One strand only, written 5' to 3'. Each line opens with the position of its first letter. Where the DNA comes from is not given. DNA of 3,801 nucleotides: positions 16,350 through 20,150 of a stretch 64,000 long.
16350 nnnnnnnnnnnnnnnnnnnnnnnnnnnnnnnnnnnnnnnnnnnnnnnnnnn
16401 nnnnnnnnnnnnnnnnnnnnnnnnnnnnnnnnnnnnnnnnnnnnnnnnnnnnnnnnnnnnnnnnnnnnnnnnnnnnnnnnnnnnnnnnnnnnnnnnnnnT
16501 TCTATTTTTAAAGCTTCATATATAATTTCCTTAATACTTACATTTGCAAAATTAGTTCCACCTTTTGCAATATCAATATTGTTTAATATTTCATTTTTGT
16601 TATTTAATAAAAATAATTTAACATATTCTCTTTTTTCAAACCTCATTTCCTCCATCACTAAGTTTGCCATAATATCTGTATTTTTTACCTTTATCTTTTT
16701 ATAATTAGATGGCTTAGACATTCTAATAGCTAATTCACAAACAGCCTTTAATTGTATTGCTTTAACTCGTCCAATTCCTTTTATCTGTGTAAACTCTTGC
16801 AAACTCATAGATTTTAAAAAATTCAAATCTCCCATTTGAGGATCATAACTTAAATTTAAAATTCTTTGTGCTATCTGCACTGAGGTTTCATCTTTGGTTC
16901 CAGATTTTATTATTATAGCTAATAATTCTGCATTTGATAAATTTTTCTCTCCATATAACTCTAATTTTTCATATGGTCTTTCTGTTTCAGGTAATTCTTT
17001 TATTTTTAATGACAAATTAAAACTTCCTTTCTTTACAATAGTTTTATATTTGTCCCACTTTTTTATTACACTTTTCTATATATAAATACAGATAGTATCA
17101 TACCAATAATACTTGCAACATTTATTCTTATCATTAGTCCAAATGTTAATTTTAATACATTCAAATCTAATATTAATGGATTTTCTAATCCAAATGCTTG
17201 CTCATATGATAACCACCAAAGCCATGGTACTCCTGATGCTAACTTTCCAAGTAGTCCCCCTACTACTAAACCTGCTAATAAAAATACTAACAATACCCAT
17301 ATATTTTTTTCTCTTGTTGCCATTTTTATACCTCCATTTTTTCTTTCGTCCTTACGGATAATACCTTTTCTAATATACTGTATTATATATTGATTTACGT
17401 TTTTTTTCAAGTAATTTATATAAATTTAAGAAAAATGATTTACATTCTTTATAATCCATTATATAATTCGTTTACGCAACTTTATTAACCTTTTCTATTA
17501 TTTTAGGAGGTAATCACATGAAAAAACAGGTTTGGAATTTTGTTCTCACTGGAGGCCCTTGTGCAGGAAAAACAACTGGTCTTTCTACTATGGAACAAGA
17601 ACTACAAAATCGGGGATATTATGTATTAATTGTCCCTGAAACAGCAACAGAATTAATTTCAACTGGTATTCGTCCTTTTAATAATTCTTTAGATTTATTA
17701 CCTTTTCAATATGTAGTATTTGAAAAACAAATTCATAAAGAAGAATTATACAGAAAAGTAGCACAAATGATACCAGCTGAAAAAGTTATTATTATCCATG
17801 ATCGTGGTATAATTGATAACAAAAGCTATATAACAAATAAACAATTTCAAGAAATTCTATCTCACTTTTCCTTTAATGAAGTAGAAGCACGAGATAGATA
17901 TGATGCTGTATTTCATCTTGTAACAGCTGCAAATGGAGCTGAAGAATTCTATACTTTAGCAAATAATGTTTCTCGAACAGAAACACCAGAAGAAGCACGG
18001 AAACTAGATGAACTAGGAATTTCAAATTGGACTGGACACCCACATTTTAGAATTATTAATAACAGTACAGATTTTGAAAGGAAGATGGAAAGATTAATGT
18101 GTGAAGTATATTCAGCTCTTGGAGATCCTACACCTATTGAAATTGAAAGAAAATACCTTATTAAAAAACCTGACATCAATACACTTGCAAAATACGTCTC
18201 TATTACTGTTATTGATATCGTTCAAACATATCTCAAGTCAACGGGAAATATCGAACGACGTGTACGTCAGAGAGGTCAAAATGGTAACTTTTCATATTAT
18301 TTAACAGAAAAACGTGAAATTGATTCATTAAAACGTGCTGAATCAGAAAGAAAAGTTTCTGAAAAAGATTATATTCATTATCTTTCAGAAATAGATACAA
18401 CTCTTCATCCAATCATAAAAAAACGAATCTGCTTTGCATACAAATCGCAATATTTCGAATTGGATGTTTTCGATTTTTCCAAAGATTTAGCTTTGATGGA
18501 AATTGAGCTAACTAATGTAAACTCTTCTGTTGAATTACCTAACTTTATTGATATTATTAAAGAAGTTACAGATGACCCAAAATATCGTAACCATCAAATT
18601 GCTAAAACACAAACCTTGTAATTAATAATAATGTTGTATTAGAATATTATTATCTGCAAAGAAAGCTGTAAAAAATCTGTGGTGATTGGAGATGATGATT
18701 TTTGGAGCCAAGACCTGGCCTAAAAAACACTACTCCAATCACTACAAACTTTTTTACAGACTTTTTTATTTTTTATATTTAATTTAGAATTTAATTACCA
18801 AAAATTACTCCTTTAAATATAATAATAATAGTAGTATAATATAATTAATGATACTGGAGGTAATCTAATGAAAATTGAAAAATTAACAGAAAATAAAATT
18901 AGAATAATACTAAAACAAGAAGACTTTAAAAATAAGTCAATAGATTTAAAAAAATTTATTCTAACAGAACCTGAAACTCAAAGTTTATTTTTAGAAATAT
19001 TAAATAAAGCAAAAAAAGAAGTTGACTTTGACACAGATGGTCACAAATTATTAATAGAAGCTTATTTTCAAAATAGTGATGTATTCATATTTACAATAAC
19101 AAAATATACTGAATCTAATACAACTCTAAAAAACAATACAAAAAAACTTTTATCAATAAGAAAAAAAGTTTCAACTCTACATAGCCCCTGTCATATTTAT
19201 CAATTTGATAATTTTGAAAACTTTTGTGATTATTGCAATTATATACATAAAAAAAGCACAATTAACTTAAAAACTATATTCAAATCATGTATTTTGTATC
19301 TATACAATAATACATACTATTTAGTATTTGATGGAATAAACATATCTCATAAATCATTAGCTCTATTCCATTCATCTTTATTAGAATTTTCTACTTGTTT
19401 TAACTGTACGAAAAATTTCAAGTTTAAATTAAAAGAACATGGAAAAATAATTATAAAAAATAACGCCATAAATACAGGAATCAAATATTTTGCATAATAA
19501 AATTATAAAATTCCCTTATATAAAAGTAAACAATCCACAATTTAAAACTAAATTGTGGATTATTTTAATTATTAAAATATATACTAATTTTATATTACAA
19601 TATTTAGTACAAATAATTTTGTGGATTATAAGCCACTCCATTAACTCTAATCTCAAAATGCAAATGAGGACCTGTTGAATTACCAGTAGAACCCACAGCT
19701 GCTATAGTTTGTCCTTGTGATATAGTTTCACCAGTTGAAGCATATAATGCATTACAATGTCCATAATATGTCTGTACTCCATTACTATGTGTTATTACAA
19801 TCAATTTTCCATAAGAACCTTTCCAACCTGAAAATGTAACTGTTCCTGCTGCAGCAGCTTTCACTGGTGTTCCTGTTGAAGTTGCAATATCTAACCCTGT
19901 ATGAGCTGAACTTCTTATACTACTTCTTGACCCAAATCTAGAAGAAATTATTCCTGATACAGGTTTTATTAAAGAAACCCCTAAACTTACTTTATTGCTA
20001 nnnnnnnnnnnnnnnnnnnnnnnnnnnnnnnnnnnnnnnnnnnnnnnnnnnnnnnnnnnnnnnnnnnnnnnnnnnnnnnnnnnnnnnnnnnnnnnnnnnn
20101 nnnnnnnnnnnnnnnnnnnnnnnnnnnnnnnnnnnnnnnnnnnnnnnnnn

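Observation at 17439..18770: Likely horizontally acquired single-gene cassette: P-loop nucleotide-kinase domain fused to a CYTH (triphosphate tunnel) domain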

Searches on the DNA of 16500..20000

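Call 16: search_rna_families(source=window, start=16500, end=20000, threshold=evalue, max_evalue=1)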
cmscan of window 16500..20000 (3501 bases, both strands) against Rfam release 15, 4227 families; matches with E-value up to 1: 1.
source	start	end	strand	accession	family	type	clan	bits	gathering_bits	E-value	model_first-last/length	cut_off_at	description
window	18666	18757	-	RF00900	mir-255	Gene; miRNA;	-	22.6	50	0.93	1-59/59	no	mir-255 microRNA precursor family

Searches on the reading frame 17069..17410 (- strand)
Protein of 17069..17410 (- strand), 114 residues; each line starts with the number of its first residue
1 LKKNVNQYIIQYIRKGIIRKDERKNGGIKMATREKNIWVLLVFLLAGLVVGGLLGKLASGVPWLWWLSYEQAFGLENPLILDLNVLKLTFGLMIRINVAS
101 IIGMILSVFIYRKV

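Call 4: search_protein_families(library=pfam, proteins=[window:17069-17410:-], max_evalue=0.01)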
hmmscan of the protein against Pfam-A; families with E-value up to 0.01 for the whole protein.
window:17069-17410:- (114 aa): 1 family
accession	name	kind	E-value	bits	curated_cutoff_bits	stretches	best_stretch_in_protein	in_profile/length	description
PF14209.11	DUF4321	-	2.3e-19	69.4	27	1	64-111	1-48/48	Domain of unknown function (DUF4321)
